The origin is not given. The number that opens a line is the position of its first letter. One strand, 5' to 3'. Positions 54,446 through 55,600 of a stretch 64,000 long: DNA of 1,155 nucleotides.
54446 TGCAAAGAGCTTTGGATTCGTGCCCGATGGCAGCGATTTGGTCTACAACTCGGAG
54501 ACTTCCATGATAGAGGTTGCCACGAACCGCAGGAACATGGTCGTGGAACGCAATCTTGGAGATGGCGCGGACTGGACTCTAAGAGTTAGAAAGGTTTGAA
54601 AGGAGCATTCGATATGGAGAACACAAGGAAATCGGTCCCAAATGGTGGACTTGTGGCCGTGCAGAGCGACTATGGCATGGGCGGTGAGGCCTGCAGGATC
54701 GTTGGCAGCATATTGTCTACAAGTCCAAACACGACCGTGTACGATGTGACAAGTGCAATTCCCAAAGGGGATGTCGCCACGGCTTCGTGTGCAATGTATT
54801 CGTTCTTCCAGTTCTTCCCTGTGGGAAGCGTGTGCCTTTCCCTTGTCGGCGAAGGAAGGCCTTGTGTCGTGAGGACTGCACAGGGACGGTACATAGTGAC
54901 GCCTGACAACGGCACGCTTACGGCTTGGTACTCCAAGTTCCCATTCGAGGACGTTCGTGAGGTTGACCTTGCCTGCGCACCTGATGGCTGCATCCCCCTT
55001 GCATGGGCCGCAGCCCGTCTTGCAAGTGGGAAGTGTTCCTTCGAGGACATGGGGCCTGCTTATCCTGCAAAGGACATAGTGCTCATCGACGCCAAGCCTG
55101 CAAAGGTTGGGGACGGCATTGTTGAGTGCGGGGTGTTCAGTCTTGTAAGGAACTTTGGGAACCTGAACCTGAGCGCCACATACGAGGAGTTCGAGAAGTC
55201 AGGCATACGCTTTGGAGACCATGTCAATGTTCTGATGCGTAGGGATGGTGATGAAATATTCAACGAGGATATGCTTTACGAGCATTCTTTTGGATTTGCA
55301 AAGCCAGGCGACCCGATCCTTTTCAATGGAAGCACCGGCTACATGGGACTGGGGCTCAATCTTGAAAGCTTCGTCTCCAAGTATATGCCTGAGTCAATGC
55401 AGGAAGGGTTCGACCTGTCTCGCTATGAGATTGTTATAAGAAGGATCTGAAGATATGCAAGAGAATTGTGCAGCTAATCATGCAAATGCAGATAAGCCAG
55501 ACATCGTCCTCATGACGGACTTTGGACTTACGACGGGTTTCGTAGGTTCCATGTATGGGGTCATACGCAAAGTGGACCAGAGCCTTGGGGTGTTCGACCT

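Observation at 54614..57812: DUF62 paralogs differ at catalytic-motif positions: one degenerate, one N-domain only, one His-to-Tyr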

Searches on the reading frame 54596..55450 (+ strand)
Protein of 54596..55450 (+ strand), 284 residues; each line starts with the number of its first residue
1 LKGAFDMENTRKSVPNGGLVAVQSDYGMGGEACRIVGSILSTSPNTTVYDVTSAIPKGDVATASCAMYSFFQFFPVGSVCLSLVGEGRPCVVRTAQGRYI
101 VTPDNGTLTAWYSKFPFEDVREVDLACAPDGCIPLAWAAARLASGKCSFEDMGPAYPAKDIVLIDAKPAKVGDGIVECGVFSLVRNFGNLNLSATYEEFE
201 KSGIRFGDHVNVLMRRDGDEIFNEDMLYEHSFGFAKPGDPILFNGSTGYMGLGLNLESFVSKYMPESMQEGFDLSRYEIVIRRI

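Call 3: search_protein_families(library=pfam, proteins=[window:54596-55450:+], max_evalue=0.01)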
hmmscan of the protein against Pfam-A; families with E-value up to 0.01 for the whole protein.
window:54596-55450:+ (284 aa): 2 families
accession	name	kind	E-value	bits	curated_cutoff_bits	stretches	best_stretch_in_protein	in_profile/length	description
PF01887.21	SAM_HAT_N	-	3.2e-17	63.1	26.3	1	20-124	1-110/145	SAM hydroxide adenosyltransferase N-terminal domain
PF20257.3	SAM_HAT_C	-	4.3e-08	33.8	25.5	1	186-263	8-75/84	SAM hydroxide adenosyltransferase C-terminal domain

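Call 8: search_solved_structures(query=window:54614-55447:+, max_evalue=0.01, show_alignments=5)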
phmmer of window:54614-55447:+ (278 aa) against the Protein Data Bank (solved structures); distinct sequences matched with E-value up to 0.01: 14.
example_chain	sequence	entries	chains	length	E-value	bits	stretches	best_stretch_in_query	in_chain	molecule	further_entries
7ccg_A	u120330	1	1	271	2.4e-14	56.5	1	13-257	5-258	DNA-directed RNA polymerase subunit delta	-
2q6o_A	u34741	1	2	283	2.1e-12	50.1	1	12-257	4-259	Hypothetical Protein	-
2q6l_A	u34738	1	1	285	2.7e-12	49.8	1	12-257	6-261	Hypothetical protein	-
2q6i_A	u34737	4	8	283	3.6e-12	49.4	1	12-257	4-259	Hypothetical protein | chlorinase | Adenosyl-chloride synthase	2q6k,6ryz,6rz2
2zbu_A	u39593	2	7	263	1.9e-10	43.8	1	18-252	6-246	Uncharacterized conserved protein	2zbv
2cw5_A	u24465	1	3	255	6.8e-09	38.6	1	17-251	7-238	Bacterial fluorinating enzyme homolog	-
2wr8_A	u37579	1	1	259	2.2e-08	37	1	13-253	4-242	PUTATIVE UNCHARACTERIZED PROTEIN PH0463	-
1wu8_A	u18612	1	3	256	3.3e-08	36.4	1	14-253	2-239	hypothetical protein PH0463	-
7xto_A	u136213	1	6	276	6.7e-08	35.4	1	13-118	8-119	soil bacterial derived chlorinase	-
2v7x_A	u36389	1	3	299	1.5e-07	34.2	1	87-263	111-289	5'-FLUORO-5'-DEOXYADENOSINE SYNTHASE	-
2v7t_A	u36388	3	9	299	2.5e-07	33.5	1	87-263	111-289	5'-FLUORO-5'-DEOXYADENOSINE SYNTHASE | 5'-FLUORO-5'-DEOXY ADENOSINE SYNTHETASE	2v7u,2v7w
1rqp_A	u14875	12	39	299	2.7e-07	33.4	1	87-263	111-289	5'-fluoro-5'-deoxyadenosine synthase | 5'-FLUORO-5'-DEOXY-ADENOSINE SYNTHASE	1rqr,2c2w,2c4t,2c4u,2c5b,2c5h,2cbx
5lmz_A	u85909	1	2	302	2.1e-05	27.2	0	88-257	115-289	Fluorinase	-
5b6i_A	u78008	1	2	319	2.5e-05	26.9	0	88-257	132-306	Fluorinase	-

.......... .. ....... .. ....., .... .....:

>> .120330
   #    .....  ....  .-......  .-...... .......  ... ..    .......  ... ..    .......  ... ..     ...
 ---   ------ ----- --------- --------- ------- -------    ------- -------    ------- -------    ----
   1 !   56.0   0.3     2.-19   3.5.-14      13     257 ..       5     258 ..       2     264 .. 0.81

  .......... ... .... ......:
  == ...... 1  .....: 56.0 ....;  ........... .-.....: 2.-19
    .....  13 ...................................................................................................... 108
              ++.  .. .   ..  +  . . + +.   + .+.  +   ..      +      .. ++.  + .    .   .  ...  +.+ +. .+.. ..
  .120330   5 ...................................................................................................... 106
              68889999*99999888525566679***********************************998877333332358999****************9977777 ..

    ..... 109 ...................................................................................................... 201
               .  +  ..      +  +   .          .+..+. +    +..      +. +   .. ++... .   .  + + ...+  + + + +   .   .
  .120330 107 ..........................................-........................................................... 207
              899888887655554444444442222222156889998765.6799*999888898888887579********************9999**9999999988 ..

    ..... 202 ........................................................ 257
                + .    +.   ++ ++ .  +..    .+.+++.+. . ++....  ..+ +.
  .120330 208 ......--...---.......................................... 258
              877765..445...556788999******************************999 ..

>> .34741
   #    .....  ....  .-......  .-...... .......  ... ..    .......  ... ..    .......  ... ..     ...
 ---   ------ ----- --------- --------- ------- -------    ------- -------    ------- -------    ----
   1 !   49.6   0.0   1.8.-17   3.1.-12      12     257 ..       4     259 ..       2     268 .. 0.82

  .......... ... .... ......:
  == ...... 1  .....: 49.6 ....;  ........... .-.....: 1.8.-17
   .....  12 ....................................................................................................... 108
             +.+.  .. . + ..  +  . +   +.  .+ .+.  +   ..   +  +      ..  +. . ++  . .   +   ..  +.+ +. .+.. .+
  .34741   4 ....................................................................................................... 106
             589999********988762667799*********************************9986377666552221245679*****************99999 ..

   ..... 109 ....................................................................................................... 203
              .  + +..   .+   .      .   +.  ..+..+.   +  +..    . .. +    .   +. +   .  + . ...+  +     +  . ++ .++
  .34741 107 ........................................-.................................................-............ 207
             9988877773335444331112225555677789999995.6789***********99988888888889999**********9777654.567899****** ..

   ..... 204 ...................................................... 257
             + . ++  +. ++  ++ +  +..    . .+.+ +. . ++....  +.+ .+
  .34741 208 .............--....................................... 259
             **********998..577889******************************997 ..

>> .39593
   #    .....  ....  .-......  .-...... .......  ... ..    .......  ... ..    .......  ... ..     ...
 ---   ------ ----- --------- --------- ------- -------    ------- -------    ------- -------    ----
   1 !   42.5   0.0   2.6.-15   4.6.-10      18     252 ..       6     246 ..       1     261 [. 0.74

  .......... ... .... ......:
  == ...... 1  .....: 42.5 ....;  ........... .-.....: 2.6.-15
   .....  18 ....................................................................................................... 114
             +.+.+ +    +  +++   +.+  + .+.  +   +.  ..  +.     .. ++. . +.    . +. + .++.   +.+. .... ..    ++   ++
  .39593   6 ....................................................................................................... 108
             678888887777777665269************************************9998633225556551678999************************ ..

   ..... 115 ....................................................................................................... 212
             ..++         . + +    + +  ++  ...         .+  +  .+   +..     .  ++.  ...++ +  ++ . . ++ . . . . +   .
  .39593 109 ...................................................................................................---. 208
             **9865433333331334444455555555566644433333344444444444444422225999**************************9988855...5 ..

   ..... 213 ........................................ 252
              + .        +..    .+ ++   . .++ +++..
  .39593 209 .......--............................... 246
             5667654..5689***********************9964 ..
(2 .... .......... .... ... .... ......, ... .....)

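Call 11: find_homologous_proteins(query=window:54614-55447:+, max_evalue=1e-10)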
Query window:54614-55447:+ (278 aa): 75 proteins with E <= 1e-10 among 893 candidates.
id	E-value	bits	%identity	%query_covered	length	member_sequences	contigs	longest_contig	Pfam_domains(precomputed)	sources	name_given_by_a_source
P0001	6.2e-171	585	92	99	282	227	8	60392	PF01887.22,PF20257.4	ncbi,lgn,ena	-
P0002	4.5e-153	526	81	99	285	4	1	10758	PF01887.22,PF20257.4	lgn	-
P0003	2.4e-152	524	82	99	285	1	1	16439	PF01887.22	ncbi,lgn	-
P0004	7.2e-148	509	81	97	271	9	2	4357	PF01887.22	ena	-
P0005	3.2e-144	497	79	98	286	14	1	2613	PF01887.22,PF20257.4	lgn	-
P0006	6.7e-140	483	76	97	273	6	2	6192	PF01887.22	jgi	jgi:S-adenosylmethionine hydrolase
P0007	2.5e-131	455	76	96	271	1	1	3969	PF01887.22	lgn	-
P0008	1.1e-109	384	88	69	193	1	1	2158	PF20257.4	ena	-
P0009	6.2e-98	346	56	96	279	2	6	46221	PF01887.22,PF20257.4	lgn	-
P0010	3.3e-97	343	55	96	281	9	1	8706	PF01887.22,PF20257.4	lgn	-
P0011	1.0e-71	260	46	96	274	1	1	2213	PF01887.22,PF20257.4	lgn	-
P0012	5.7e-71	257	46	95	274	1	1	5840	PF01887.22,PF20257.4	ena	-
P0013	7.9e-65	237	45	96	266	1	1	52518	PF01887.22,PF20257.4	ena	-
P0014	4.3e-64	235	71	56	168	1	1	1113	PF01887.22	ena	-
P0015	4.4e-64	235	42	95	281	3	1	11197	PF01887.22,PF20257.4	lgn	-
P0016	4.7e-62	228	41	95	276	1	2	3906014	PF01887.22,PF20257.4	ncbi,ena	-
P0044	6.6e-34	136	34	88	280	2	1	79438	PF01887.22,PF20257.4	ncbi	-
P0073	7.9e-16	76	27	89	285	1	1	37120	PF01887.22,PF20257.4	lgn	-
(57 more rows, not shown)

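Call 14: find_encoding_contigs(protein=P0016, flank=10000, max_places=3)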
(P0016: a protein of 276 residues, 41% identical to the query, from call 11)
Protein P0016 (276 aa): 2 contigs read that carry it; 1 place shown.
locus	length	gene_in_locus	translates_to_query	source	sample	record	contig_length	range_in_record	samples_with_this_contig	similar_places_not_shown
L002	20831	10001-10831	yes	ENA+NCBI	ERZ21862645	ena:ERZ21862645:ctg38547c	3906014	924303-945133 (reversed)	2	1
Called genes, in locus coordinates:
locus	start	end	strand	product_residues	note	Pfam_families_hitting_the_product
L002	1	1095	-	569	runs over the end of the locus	PF06202:GDE_C, PF12899:Glyco_hydro_100 (faint), PF01204:Trehalase (weak)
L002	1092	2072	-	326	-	PF01055:Glyco_hydro_31_2nd, PF21365:Glyco_hydro_31_3rd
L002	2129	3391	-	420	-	PF13802:Gal_mutarotas_2, PF01055:Glyco_hydro_31_2nd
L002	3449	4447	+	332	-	PF02311:AraC_binding, PF00165:HTH_AraC (faint), PF12833:HTH_18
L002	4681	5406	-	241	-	PF00392:GntR, PF07702:UTRA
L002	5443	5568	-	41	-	-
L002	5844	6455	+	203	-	PF07155:ECF-ribofla_trS, PF12822:ECF_trnsprt (weak)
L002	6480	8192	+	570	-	PF00005:ABC_tran, PF00006:ATP-synt_ab (faint), PF01935:DUF87 (faint), PF02463:SMC_N (faint), PF13304:AAA_21 (faint), PF13555:AAA_29 (faint), PF12558:DUF3744, PF00005:ABC_tran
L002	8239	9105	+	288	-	PF02361:CbiQ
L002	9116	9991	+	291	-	PF01887:SAM_HAT_N, PF20257:SAM_HAT_C (weak)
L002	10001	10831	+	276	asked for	PF01887:SAM_HAT_N, PF20257:SAM_HAT_C (weak)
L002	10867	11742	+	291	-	PF01887:SAM_HAT_N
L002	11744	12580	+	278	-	PF01887:SAM_HAT_N, PF20257:SAM_HAT_C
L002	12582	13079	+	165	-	PF01887:SAM_HAT_N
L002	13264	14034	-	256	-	PF14471:DUF4428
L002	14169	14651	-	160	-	PF00106:adh_short, PF08659:KR, PF13561:adh_short_C2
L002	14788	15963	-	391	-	PF07690:MFS_1, PF12832:MFS_1_like, PF13347:MFS_2 (faint), PF07690:MFS_1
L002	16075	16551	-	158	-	PF02502:LacAB_rpiB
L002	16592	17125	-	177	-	PF02826:2-Hacid_dh_C, PF03446:NAD_binding_2 (weak)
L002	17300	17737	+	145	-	PF01592:NifU_N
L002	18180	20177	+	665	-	PF00270:DEAD, PF04851:ResIII, PF22590:Cas3-like_C_2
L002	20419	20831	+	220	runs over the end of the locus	PF09704:Cas_Cas5d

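Call 15: find_encoding_contigs(protein=P0001, flank=10000, max_places=4)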
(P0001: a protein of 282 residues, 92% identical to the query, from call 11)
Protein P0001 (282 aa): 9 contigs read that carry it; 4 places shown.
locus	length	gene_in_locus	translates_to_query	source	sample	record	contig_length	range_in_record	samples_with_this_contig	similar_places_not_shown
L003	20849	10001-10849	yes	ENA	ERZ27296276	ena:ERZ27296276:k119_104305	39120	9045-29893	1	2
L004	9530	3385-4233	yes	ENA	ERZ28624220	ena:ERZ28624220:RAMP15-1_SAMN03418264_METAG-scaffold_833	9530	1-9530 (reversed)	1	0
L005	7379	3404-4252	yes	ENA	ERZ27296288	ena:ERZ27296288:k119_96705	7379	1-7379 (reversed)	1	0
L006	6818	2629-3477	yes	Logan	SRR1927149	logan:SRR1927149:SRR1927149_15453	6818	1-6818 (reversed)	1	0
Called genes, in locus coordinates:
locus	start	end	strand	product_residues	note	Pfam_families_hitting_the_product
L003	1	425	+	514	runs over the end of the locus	PF00512:HisKA (weak), PF02518:HATPase_c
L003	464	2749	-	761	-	PF00403:HMA, PF00122:E1-E2_ATPase, PF00702:Hydrolase, PF08282:Hydrolase_3 (weak)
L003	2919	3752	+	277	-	PF08543:Phos_pyr_kin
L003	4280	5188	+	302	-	-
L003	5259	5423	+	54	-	-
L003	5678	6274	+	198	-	PF07155:ECF-ribofla_trS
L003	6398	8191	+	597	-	PF03193:RsgA_GTPase (faint), PF00005:ABC_tran, PF00006:ATP-synt_ab (faint), PF13304:AAA_21 (faint), PF13476:AAA_23 (faint), PF13555:AAA_29 (faint), PF12558:DUF3744, PF00005:ABC_tran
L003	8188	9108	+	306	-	PF02361:CbiQ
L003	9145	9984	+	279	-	PF01887:SAM_HAT_N, PF20257:SAM_HAT_C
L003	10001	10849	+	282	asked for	PF01887:SAM_HAT_N, PF20257:SAM_HAT_C (faint)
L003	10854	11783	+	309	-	PF01887:SAM_HAT_N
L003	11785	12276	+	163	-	PF01887:SAM_HAT_N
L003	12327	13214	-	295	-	PF01887:SAM_HAT_N, PF20257:SAM_HAT_C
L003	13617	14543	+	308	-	-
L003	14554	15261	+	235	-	-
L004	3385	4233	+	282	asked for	PF01887:SAM_HAT_N, PF20257:SAM_HAT_C (faint)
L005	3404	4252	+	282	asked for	PF01887:SAM_HAT_N, PF20257:SAM_HAT_C (faint)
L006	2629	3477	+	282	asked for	PF01887:SAM_HAT_N, PF20257:SAM_HAT_C (faint)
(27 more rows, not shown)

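Call 18: find_related_loci(query=A3, collection=genome_contigs, flank=10000)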
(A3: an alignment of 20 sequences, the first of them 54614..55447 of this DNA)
Query A3 (278 aa) in genome_contigs; peptide patterns used: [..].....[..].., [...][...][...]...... (x = any residue, [..] = any of these).
106 stretches matched a pattern; 20 encode a relative of the query (tblastn E <= 1e-3); 20 distinct loci.
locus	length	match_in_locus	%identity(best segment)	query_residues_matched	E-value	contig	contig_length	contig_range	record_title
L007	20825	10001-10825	93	4-278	5e-174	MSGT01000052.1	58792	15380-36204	MAG: Sphaerochaeta sp. Phil3 707_L1_merged_contig_585, whole genome shotgun sequence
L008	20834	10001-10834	93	1-278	1e-172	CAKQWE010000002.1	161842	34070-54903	MAG: uncultured Spirochaetales bacterium isolate REFINED_METABAT215_TOP10_CONTIGS_1500_ASSEMBLY_K77_MERGED__Hadza_MoBio_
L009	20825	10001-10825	81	4-278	2e-157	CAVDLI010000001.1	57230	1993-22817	bacterium isolate H07607-L1_cleanbin_000019 genome assembly, contig: Spades_H07607-L1_contig_98, whole genome shotgun se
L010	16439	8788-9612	82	4-278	2e-157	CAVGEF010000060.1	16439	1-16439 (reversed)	Bacteroidaceae bacterium isolate H07645-L1_cleanbin_000048 genome assembly, contig: Spades_H07645-L1_contig_1874, whole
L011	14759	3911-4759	53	4-277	3e-104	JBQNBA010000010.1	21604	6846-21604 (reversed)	MAG: Sphaerochaetaceae bacterium isolate A30_bin.25 NODE_893_length_21604_cov_4.758365, whole genome shotgun sequence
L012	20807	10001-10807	43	13-278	1e-67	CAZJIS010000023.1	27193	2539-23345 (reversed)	MAG TPA_asm: uncultured Clostridium sp. isolate SRP192927_co4_522 genome assembly, contig: NODE_3035_length_27193_cov_20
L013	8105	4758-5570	44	10-278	9e-68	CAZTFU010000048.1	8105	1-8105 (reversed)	MAG TPA_asm: uncultured Clostridium sp. isolate SRP225648_co1_259 genome assembly, contig: NODE_22715_length_8105_cov_24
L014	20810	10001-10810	41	13-277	7e-67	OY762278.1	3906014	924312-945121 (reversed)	MAG: Christensenellaceae bacterium isolate d7c23e02-40a4-4312-836d-43190f2e112a genome assembly, chromosome: 1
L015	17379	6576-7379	40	13-275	2e-66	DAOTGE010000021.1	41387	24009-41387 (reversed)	MAG TPA_asm: Eubacteriales bacterium isolate AMR_MDS_3085 NODE_1000_length_41387_cov_9.755976, whole genome shotgun sequ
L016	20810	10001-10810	43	13-277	5e-66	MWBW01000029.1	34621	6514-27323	MAG: Firmicutes bacterium ADurb.Bin248 BWY35_contig000029, whole genome shotgun sequence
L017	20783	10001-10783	44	13-277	8e-66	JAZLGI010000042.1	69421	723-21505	MAG: Sphaerochaetaceae bacterium isolate T1900044997_TA20190059.MAGScoT_cleanbin_000051 SGB_4257_k141_316659, whole geno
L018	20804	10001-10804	40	13-275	4e-63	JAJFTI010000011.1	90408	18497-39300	MAG: Eubacteriales bacterium isolate bin.182 k141_2096739, whole genome shotgun sequence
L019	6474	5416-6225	39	14-278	1e-62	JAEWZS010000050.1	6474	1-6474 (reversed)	MAG: Bacillota bacterium isolate OH_SFB_220 k127_128349, whole genome shotgun sequence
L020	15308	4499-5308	39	13-277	4e-62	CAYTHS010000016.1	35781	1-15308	MAG TPA_asm: uncultured Oscillospiraceae bacterium isolate SRP241341_co1_196 genome assembly, contig: NODE_1401_length_3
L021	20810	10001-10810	40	13-278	5e-62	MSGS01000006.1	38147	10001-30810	MAG: Christensenellaceae bacterium Phil1 707_L1_merged_contig_1168, whole genome shotgun sequence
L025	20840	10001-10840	34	13-277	1e-46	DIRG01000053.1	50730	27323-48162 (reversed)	MAG TPA_asm: Mageeibacillus sp. UBA5442 UBA5442_contig_4550, whole genome shotgun sequence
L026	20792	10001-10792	40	14-277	4e-56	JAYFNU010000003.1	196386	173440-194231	MAG: Oscillospiraceae bacterium isolate 5C_30 c_5C_000000031150, whole genome shotgun sequence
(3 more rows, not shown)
